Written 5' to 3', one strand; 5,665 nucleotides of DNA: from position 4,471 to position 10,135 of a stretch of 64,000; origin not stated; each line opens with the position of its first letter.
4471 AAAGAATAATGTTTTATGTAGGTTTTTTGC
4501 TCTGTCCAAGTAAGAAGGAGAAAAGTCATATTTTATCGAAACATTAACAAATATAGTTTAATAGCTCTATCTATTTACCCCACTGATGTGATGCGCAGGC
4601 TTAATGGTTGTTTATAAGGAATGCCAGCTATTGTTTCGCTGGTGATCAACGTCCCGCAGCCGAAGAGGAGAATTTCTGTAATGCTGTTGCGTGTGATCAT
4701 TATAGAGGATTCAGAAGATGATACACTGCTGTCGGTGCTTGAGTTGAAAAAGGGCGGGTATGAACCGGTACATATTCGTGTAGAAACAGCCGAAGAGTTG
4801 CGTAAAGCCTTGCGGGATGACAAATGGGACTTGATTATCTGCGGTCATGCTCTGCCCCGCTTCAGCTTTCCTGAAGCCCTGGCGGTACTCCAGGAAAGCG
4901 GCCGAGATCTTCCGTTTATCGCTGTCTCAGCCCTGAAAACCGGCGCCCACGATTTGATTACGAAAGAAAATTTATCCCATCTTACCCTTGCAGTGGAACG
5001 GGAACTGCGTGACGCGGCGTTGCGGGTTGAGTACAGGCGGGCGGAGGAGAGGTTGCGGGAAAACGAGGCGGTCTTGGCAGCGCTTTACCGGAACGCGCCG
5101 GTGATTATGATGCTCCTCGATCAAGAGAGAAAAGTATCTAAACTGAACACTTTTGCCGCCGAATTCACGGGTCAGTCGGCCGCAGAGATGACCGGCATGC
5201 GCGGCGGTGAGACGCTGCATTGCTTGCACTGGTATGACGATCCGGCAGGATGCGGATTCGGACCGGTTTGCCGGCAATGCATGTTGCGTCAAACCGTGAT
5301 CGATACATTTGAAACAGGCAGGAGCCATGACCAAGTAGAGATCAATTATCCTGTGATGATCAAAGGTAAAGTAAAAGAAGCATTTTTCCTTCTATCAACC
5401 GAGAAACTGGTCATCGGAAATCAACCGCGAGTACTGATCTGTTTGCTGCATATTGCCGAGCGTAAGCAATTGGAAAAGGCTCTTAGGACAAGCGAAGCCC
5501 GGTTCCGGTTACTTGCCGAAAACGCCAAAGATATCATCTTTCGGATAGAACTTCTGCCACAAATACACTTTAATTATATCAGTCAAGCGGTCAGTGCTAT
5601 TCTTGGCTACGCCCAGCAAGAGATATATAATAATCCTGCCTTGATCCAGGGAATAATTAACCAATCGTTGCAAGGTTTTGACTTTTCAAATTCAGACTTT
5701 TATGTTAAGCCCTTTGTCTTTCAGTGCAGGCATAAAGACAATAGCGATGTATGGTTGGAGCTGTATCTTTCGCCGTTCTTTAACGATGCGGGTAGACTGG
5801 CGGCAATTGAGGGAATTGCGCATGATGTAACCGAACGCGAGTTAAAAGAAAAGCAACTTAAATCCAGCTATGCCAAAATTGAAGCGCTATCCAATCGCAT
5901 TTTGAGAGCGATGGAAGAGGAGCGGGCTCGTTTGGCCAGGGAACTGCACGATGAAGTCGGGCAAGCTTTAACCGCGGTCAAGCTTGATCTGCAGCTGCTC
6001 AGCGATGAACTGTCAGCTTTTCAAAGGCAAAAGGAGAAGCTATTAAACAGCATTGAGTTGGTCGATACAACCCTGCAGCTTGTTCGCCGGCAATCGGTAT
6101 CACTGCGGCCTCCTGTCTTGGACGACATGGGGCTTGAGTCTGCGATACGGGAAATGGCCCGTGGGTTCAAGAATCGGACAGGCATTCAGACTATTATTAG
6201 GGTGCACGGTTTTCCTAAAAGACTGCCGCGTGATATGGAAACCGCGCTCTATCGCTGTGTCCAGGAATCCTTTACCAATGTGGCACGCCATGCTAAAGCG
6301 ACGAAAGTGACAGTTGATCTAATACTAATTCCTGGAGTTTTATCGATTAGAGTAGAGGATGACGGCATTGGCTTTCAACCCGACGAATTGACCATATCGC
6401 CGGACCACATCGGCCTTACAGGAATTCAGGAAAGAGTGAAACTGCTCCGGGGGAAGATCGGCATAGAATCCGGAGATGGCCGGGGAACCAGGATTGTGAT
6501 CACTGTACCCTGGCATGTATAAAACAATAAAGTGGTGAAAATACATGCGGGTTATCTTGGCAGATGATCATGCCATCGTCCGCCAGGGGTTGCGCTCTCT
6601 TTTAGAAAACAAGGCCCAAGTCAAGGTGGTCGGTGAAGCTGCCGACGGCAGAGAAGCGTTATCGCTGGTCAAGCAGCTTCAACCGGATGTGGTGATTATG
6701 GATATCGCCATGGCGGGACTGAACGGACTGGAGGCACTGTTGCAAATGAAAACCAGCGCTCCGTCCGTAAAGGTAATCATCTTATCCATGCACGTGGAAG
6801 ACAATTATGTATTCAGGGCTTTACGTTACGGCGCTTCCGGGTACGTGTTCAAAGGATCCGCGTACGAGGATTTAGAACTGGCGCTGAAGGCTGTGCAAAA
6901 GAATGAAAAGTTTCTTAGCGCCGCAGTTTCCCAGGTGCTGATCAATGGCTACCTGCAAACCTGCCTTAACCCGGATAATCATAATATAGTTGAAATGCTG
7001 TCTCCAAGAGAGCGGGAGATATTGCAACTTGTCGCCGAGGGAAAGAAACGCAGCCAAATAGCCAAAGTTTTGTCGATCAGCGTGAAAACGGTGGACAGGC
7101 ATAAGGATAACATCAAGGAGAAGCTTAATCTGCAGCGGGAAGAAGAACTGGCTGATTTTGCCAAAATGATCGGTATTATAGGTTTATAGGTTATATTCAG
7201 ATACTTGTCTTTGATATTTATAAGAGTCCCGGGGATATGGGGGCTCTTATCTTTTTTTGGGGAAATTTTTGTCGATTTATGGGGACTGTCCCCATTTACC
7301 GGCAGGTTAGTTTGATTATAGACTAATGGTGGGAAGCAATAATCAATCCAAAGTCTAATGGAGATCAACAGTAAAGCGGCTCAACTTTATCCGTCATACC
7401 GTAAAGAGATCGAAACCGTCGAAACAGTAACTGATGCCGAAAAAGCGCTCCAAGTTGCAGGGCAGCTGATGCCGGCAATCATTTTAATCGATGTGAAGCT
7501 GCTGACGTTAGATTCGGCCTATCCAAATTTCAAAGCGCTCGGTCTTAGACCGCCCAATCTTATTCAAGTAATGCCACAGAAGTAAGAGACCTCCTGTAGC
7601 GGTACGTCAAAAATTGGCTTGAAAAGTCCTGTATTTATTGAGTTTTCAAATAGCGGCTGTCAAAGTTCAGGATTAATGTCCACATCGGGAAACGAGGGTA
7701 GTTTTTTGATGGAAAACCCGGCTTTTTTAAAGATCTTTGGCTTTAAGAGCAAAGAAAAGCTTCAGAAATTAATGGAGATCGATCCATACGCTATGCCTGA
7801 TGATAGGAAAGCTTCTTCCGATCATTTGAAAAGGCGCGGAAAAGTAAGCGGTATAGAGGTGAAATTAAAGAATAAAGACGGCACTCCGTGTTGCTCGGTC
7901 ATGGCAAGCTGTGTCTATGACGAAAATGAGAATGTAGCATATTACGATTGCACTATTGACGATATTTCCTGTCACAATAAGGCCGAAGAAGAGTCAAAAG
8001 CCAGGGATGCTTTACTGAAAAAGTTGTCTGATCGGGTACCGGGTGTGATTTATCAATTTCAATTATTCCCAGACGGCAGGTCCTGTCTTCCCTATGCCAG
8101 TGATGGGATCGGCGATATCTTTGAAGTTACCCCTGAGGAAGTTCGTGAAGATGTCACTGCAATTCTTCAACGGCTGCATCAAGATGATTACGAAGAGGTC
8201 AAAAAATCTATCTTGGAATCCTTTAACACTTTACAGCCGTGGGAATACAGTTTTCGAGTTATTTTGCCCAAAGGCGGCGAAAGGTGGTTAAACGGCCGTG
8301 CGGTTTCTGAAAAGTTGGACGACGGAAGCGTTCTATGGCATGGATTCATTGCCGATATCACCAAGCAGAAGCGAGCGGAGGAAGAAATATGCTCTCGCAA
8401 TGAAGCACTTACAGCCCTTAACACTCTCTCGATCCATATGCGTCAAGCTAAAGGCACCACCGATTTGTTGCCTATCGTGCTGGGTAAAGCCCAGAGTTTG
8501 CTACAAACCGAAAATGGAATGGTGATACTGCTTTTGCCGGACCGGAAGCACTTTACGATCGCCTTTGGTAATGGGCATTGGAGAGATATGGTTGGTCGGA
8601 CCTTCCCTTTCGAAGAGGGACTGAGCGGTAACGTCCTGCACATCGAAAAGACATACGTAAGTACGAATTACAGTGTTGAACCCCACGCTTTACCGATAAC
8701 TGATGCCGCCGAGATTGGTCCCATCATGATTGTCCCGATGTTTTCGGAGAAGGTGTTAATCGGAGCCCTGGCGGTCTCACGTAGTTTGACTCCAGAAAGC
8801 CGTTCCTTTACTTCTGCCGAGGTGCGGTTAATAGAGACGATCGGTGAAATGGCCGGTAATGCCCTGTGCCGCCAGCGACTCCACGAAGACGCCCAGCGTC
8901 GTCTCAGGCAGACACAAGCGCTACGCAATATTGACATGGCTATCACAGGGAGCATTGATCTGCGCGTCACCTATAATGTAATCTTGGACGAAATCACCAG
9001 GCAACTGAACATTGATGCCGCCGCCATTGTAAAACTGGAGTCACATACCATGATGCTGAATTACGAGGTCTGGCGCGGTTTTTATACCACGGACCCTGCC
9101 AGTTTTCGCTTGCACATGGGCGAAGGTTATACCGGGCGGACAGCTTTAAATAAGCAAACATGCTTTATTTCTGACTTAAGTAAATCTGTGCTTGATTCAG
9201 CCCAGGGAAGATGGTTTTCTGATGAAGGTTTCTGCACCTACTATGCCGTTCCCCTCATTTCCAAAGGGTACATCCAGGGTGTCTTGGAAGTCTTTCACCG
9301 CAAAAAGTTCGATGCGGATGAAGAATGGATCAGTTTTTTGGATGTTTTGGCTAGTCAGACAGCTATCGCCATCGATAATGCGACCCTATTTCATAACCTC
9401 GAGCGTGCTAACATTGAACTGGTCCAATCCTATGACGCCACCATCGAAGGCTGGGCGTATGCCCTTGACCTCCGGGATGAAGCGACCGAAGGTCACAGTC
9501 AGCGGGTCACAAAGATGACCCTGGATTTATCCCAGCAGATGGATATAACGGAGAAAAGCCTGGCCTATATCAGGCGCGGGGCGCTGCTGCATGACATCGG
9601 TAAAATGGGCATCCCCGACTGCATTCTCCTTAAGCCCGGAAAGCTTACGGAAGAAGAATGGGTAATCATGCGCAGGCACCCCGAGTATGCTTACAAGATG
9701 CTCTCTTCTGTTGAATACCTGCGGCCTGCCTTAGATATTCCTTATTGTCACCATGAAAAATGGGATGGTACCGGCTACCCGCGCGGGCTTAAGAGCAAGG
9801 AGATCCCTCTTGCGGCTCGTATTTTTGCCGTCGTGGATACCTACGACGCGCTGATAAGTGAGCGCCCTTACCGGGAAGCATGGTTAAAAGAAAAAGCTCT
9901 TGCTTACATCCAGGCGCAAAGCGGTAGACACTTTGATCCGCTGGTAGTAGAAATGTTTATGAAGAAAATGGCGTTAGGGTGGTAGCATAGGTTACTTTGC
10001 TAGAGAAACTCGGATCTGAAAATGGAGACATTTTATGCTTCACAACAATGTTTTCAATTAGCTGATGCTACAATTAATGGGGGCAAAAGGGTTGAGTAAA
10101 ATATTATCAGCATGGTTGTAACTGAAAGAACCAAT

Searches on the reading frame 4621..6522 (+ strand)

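Call 47: search_protein_families(library=pfam, proteins=[window:4621-6522:+], max_evalue=0.00001)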
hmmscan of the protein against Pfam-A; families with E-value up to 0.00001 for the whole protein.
window:4621-6522:+ (633 aa): 4 families
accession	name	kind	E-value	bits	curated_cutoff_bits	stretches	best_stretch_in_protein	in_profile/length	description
PF07730.19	HisKA_3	-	3e-13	50.5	24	1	434-500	1-68/68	Histidine kinase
PF02518.31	HATPase_c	-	9.4e-13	49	26.4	1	540-630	3-108/111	Histidine kinase-, DNA gyrase B-, and HSP90-like ATPase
PF13188.13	PAS_8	-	4.1e-07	30.1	21.8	0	152-207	3-55/65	PAS domain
PF13426.13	PAS_9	-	1.8e-06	28.6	27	0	319-405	15-103/103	PAS domain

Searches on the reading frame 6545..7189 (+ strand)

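Call 47: search_protein_families(library=pfam, proteins=[window:6545-7189:+], max_evalue=0.00001)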
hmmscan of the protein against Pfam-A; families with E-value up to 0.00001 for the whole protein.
window:6545-7189:+ (214 aa): 3 families
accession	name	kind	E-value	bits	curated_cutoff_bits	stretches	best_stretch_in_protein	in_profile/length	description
PF00072.30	Response_reg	-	5e-29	101.1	30.2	1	3-114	1-110/111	Response regulator receiver domain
PF00196.25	GerE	-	5e-17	61.7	23.5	1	151-206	2-57/57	Bacterial regulatory proteins, luxR family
PF08281.18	Sigma70_r4_2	-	2e-08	34.2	25.7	1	147-188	6-48/54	Sigma-70, region 4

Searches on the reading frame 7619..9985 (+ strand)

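Call 47: search_protein_families(library=pfam, proteins=[window:7619-9985:+], max_evalue=0.00001)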
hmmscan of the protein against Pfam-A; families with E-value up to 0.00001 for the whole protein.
window:7619-9985:+ (788 aa): 7 families
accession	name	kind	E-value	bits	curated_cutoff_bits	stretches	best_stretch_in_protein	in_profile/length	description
PF13487.12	HD_5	-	2.4e-40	138.5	27.2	1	616-775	7-169/170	HD domain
PF13185.12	GAF_2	-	3.6e-26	92.4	28.6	2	447-586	3-136/136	GAF domain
PF01590.32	GAF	-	8.1e-22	78.6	22.4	2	447-585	1-133/133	GAF domain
PF01966.28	HD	-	3.1e-18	66.6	22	1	625-744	3-115/116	HD domain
PF08447.18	PAS_3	-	1e-17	64.6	25.6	1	159-242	3-87/89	PAS fold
PF13492.12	GAF_3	-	3.7e-10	40.8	27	0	288-416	10-127/129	GAF domain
PF13426.13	PAS_9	-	3.4e-09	37.3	27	0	27-117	11-102/103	PAS domain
